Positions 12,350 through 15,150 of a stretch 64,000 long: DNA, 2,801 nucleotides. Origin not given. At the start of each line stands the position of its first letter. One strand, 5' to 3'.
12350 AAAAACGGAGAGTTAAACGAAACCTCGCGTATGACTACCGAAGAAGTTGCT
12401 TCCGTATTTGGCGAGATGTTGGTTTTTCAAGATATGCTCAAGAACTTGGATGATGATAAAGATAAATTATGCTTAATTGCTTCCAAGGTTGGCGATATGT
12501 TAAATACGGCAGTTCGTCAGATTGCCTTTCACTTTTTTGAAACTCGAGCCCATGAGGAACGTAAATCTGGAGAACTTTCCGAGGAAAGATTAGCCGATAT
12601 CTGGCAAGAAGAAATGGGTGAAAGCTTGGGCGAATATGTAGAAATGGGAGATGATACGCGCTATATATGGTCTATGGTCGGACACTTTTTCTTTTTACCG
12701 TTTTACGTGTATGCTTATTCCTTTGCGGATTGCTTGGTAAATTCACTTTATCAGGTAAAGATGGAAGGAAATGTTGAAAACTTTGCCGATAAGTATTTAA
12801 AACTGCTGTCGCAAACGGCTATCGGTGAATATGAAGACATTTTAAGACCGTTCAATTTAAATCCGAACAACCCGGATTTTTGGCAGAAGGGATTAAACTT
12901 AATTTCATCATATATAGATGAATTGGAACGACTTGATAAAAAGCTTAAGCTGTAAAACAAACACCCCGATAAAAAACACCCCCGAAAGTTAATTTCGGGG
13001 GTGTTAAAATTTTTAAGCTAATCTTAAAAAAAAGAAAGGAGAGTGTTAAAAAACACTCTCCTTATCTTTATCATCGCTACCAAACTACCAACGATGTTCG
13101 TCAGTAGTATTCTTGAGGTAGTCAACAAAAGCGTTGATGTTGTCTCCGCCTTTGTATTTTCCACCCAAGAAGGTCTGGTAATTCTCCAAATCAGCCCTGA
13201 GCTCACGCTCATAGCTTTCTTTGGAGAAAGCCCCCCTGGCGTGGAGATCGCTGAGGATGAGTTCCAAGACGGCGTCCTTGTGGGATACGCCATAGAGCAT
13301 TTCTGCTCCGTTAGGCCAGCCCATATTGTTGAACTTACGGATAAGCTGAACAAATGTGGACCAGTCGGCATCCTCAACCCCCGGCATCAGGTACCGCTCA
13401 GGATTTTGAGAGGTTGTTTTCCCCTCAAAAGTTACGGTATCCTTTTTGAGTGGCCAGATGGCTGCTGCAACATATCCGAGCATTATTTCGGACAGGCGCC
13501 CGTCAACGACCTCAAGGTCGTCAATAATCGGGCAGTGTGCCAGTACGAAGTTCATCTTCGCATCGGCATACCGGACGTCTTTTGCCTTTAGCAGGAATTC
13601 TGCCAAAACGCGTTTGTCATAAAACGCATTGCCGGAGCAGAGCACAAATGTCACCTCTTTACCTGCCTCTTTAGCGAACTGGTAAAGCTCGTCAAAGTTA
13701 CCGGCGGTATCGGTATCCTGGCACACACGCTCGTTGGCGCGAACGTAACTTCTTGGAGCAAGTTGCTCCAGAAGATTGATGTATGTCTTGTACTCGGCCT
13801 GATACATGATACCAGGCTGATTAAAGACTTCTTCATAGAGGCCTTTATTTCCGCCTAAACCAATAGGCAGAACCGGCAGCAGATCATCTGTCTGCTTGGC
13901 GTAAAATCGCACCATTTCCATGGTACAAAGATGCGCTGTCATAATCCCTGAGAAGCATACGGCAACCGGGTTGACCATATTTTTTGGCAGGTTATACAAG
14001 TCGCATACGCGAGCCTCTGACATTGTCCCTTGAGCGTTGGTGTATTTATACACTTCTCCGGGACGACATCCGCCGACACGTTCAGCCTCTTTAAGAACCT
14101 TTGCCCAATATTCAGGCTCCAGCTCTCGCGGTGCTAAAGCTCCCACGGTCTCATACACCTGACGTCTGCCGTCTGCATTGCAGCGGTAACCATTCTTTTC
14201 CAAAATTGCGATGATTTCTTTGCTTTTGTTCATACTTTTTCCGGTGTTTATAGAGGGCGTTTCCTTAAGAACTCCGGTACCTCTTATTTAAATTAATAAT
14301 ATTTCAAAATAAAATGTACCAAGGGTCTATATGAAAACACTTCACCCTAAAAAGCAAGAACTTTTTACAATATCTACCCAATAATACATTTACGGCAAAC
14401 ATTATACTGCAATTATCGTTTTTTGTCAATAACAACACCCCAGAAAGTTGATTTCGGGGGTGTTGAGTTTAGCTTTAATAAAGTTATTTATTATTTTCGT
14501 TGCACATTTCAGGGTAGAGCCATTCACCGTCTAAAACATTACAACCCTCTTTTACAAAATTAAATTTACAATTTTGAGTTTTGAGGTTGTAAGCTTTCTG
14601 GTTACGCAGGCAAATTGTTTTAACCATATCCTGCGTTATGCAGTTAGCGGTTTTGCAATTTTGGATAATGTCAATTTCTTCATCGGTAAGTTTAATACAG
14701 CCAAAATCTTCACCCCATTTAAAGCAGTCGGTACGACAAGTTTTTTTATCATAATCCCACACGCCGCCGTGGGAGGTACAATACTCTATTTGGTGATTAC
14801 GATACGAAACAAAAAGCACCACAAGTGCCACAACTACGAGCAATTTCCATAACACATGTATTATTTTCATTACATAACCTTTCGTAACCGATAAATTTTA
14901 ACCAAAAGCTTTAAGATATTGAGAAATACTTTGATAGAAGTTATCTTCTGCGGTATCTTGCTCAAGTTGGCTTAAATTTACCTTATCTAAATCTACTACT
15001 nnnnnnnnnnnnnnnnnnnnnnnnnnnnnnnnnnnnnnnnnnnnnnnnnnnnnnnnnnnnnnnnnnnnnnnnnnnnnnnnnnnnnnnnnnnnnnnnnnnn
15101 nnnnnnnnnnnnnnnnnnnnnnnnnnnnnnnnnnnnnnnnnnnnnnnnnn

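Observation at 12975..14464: GC-rich foreign gene flanked by two near-identical 31 bp palindromic hairpins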

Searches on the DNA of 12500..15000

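Call 12: search_rna_families(source=window, start=12500, end=15000, threshold=evalue, max_evalue=1)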
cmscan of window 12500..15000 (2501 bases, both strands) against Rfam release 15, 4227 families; matches with E-value up to 1: 13.
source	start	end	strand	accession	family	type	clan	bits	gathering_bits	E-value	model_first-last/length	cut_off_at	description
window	12970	13082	-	RF00021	Spot_42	Gene; sRNA;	-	41.3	80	6.9e-06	1-115/115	no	Spot 42 RNA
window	12966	13073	+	RF02058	STnc400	Gene;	-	33.2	80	0.00074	1-125/125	no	Gammaproteobacterial sRNA STnc400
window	12969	13097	-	RF00514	His_leader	Cis-reg; leader;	-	32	49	0.011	1-126/126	no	Histidine operon leader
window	12971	13060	-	RF01456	VrrA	Gene; antisense;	-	31.7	50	0.0076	1-140/140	no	Vibrio regulatory RNA of OmpA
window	12944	13075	-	RF02579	tsr26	Gene; sRNA;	-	30.3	141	0.038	1-122/122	no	S. aureus tsr26 small RNA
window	12969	13042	-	RF02837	anti-hemB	Gene; sRNA;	-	29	49.5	0.00037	1-81/81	no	Burkholderia RNA 7 (anti-hemB)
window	12969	13050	-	RF01859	Phe_leader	Cis-reg; leader;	-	28.7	55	0.044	1-125/125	no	Phenylalanine leader peptide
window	12936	13037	-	RF01770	rimP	Cis-reg; leader;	-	28.6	47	0.06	1-102/102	no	Gammaprotebacteria rimP leader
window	13024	13096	-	RF02366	Yfr19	Gene; sRNA;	-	26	70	0.51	1-82/82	no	Cyanobacterial functional RNA 19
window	13007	13174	-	RF01241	SNORA81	Gene; snRNA; snoRNA; HACA-box;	-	20.8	45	0.66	1-179/179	no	Small nucleolar RNA SNORA81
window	12971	13064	-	RF02672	SprX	Gene; sRNA;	-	19.9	80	0.26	1-151/151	no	Small pathogenicity island RNA X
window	12975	13005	+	RF02744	Rev39_5p_UTR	Cis-reg;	-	16.8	88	0.044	196-226/300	no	Soft rot Enterobacteriaceae Rev 39 5'UTR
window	13009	13067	+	RF02763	IsrM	Gene; sRNA;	-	13.3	376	0.91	1-329/329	no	IsrM sRNA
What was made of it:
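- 14234..14395 (-): 5' leader of about 160 nt. Its promoter-proximal two thirds are conserved between species. Its 3' third is replaced or deleted in some strains. No Rfam match (call 12).
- Tried and rejected: The hits at 12936-13174 are weak, below-threshold matches to terminator-containing sRNAs (call 12).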
